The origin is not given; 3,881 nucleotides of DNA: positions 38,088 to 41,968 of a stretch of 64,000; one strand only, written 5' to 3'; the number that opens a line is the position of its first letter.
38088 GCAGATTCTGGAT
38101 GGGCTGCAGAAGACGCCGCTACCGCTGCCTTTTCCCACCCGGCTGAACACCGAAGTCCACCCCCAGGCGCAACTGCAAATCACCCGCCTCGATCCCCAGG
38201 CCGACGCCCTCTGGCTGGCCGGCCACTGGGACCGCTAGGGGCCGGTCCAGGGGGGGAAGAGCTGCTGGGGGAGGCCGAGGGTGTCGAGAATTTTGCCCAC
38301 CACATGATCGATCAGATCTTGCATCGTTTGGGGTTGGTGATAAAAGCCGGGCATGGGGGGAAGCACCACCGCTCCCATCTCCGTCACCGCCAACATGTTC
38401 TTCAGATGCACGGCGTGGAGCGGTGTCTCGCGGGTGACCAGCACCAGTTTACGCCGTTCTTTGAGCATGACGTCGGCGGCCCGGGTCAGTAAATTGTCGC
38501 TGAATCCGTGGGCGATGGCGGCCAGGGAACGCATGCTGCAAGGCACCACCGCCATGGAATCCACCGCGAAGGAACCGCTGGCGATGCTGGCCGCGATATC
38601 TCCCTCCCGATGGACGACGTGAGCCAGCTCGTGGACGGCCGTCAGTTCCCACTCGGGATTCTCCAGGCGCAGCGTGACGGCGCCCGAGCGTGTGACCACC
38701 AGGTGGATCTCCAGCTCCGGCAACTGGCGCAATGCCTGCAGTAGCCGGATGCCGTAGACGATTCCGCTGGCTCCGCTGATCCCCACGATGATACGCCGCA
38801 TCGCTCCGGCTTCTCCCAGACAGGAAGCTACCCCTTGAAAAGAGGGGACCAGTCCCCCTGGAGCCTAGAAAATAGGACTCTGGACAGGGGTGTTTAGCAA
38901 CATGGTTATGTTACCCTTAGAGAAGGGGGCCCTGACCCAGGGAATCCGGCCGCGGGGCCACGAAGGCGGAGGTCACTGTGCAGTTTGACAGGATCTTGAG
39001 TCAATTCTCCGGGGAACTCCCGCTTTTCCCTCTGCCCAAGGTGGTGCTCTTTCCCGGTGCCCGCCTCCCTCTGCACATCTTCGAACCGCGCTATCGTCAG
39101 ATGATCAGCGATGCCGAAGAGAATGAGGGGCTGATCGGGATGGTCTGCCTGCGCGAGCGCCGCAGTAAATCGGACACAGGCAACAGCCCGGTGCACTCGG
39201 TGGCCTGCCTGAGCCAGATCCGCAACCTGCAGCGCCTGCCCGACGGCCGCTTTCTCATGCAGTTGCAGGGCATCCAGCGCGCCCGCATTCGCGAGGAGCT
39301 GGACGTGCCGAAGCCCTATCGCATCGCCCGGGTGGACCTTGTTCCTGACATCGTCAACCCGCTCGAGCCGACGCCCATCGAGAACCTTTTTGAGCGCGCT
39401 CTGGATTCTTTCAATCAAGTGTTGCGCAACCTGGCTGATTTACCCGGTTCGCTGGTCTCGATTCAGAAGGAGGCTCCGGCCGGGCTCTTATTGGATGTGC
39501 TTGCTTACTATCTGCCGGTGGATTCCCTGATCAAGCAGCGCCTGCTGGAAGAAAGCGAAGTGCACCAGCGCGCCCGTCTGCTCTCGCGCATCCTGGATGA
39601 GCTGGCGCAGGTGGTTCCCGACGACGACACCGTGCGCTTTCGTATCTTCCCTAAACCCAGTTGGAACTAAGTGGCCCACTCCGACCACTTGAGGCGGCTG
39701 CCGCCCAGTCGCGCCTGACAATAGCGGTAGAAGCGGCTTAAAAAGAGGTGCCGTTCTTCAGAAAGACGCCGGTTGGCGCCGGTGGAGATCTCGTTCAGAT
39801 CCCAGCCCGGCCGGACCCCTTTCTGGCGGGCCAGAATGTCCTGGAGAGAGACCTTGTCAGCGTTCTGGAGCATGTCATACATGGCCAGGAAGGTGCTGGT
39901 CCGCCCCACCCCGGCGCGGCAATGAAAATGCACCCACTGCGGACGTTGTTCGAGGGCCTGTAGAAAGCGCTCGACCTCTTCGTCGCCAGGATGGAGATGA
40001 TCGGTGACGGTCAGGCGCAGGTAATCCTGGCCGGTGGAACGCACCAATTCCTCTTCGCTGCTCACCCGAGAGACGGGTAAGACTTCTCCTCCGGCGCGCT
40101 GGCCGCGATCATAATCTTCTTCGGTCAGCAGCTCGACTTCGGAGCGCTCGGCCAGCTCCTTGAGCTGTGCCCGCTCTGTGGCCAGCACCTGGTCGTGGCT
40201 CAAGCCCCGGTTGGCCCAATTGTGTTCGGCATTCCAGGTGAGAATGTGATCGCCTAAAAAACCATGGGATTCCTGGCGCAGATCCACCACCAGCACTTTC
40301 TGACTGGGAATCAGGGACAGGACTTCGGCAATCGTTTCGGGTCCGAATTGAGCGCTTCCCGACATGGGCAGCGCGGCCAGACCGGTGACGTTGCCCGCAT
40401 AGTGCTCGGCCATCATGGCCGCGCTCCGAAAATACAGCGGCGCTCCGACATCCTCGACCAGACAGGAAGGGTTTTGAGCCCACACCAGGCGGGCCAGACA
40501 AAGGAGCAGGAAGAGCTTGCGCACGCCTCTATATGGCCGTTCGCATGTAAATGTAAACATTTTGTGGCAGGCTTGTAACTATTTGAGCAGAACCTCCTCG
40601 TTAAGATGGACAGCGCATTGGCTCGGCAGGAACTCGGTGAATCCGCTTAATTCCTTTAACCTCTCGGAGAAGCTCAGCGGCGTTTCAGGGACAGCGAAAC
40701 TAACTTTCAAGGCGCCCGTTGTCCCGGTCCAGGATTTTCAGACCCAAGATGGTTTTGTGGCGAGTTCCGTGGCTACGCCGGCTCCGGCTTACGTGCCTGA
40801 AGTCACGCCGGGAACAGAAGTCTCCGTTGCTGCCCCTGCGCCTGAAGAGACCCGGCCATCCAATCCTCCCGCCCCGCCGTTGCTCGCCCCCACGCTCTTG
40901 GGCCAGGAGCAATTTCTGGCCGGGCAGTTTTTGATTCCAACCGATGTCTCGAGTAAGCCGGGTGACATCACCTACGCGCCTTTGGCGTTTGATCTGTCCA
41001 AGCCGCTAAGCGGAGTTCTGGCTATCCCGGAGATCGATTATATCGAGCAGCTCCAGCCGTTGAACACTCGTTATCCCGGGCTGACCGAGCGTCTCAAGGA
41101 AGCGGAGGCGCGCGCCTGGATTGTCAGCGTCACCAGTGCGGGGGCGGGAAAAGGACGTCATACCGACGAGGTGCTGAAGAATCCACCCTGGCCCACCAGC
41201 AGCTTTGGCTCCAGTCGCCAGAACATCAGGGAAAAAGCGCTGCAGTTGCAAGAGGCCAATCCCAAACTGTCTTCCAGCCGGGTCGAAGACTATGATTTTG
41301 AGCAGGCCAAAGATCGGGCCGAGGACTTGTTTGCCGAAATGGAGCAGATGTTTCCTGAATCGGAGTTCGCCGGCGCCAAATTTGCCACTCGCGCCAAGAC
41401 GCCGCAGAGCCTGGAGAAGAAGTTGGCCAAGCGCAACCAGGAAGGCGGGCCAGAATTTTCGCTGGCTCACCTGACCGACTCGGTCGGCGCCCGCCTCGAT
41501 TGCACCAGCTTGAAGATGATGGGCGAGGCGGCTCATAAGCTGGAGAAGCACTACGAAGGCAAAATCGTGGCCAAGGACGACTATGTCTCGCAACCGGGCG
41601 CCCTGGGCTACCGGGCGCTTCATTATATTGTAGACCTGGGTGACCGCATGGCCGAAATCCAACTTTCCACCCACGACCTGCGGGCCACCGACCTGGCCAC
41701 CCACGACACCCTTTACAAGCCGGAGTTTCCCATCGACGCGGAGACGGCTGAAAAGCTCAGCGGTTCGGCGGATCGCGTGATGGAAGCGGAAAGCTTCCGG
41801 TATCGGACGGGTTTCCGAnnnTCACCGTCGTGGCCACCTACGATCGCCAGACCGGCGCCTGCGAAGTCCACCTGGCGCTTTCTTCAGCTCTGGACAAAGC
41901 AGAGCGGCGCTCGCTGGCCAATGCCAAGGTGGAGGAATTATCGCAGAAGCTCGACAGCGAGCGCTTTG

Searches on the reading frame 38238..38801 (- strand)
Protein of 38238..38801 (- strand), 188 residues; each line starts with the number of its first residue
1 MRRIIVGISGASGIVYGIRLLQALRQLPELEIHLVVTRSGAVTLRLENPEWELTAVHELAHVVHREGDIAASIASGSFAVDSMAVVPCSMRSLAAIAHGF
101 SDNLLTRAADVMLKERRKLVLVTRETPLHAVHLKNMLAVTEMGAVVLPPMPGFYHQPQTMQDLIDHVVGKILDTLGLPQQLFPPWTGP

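Call 112: search_protein_families(library=pfam, proteins=[window:38238-38801:-], max_evalue=0.000001)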
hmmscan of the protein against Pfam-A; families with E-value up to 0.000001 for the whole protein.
window:38238-38801:- (188 aa): 1 family
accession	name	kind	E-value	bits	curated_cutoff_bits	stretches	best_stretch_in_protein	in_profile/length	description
PF02441.25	Flavoprotein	-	3.2e-47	160.6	22.7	1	3-175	2-162/162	Flavoprotein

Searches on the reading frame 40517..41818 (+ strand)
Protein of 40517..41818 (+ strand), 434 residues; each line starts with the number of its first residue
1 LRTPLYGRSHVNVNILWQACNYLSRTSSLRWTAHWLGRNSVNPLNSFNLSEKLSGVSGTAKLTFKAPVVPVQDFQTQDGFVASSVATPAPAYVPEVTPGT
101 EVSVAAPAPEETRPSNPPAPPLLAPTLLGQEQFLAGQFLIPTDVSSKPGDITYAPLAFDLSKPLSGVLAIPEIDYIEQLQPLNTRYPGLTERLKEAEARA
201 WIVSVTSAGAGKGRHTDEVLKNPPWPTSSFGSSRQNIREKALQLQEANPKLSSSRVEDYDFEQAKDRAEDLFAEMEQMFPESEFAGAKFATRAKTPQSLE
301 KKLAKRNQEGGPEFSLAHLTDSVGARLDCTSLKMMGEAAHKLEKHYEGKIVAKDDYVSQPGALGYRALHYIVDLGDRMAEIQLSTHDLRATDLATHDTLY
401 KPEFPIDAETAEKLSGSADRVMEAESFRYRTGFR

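Call 75: search_protein_families(library=pfam, proteins=[window:40517-41818:+], max_evalue=0.00001)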
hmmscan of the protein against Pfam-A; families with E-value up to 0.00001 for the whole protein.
window:40517-41818:+ (434 aa): 1 family
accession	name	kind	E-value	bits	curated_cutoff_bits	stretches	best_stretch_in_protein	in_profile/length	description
PF04607.23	RelA_SpoT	-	1.4e-12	48.3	27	1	291-401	1-109/113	Region found in RelA / SpoT proteins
